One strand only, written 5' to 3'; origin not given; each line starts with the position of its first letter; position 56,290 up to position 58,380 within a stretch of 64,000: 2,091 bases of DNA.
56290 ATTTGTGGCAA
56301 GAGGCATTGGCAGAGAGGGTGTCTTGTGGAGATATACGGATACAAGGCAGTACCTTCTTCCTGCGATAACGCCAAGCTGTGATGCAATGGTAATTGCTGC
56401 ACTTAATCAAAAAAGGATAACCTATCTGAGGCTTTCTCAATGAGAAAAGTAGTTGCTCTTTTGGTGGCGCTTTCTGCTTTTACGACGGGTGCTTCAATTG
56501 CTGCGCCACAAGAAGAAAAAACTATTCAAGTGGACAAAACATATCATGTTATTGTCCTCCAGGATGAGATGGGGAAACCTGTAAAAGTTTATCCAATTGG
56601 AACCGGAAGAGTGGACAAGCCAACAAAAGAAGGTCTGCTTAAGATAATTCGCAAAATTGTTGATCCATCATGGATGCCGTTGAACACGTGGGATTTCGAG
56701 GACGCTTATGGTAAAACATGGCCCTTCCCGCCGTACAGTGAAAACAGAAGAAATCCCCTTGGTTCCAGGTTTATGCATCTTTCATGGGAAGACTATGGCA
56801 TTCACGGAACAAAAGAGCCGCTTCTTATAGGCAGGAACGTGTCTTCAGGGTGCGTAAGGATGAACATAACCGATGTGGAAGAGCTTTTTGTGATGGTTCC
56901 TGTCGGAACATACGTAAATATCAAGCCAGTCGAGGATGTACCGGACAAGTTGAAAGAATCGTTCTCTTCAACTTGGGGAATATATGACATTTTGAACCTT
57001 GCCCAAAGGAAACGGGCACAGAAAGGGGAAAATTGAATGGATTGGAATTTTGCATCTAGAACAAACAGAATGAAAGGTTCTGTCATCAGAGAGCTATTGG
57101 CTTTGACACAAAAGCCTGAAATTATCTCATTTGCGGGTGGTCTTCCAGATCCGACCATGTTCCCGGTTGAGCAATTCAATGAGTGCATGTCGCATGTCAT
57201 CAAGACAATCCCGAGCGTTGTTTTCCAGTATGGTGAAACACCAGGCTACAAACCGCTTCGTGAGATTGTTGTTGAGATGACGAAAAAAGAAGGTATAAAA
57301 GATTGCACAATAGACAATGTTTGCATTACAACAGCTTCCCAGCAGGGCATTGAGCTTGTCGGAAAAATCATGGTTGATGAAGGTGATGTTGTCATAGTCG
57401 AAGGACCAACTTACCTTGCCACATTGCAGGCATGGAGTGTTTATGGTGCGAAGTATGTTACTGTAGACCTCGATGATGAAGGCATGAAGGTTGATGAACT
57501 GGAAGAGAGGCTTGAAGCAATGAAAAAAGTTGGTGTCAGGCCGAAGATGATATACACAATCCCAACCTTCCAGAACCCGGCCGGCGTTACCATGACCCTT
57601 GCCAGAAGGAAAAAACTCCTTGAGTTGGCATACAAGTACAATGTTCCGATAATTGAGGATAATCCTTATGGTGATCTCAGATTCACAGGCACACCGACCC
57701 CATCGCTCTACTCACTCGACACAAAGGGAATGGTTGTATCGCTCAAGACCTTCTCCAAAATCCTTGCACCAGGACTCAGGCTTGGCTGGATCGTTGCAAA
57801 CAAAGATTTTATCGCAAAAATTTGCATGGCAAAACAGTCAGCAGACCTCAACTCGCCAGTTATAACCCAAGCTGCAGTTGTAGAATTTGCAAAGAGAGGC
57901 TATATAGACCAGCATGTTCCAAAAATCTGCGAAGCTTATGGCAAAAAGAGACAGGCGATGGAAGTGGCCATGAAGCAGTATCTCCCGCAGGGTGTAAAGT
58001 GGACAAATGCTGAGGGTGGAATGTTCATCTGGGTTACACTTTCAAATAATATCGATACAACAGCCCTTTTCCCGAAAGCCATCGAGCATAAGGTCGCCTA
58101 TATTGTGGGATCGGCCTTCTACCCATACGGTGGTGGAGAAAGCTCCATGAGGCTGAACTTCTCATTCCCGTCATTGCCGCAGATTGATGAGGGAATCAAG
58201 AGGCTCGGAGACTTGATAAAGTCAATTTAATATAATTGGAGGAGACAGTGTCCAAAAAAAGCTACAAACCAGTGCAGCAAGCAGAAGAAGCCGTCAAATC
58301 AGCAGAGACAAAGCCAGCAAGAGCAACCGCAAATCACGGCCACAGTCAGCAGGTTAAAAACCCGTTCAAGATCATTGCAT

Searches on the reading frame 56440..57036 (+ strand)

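Call 42: search_protein_families(library=pfam, proteins=[window:56440-57036:+])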
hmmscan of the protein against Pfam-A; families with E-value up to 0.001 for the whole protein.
window:56440-57036:+ (198 aa): 1 family
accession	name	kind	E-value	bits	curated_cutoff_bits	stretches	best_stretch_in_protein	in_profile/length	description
PF03734.19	YkuD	-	7.2e-23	82.2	23.4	1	27-161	2-146/146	L,D-transpeptidase catalytic domain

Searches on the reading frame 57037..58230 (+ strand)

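Call 42: search_protein_families(library=pfam, proteins=[window:57037-58230:+])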
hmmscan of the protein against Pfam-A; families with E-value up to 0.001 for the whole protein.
window:57037-58230:+ (397 aa): 3 families
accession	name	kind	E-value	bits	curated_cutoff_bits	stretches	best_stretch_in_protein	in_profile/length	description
PF00155.27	Aminotran_1_2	-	2.2e-34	119.6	19.7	1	61-390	34-361/361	Aminotransferase class I and II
PF12897.13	Asp_aminotransf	-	7.1e-09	35.4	27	1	96-388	103-403/421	Aspartate amino-transferase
PF01041.23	DegT_DnrJ_EryC1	-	0.00017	21.4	19.8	1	111-208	59-145/360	DegT/DnrJ/EryC1/StrS aminotransferase family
